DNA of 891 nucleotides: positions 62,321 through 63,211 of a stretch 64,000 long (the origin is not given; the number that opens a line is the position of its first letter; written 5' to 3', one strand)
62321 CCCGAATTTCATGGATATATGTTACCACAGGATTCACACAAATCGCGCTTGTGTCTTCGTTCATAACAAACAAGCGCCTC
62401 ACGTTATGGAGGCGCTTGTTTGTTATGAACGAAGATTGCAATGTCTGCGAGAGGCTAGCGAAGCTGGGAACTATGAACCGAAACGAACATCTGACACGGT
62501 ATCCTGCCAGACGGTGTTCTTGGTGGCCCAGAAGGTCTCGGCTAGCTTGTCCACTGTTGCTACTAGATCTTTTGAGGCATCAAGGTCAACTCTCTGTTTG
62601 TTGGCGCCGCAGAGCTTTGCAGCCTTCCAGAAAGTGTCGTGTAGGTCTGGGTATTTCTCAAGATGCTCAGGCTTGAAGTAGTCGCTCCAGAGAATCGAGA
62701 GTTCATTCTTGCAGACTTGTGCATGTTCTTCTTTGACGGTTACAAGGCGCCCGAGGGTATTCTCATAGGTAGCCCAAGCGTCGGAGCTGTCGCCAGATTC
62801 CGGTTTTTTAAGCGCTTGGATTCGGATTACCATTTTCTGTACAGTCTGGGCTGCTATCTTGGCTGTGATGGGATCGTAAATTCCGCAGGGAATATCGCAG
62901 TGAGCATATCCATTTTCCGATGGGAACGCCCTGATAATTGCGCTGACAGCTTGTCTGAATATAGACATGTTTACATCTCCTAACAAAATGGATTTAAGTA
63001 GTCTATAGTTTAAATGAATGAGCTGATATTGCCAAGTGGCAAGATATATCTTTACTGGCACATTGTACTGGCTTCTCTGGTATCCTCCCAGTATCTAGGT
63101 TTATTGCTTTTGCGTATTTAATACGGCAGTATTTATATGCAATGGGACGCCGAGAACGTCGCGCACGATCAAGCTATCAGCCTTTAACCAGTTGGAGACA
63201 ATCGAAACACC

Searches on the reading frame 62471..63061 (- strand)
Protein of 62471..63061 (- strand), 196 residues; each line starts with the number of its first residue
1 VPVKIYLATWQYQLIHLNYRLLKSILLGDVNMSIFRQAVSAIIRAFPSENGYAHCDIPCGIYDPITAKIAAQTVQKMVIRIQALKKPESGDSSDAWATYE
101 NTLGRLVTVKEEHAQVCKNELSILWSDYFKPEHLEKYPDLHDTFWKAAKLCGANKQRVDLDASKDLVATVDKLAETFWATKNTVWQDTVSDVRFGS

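Call 84: search_protein_families(library=pfam, proteins=[window:62471-63061:-], max_evalue=0.001)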
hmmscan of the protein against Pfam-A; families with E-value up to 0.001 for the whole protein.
window:62471-63061:- (196 aa): 1 family
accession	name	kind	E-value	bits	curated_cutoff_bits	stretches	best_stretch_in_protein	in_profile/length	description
PF09055.16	Sod_Ni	-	1.1e-45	155.7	25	1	52-181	4-127/127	Nickel-containing superoxide dismutase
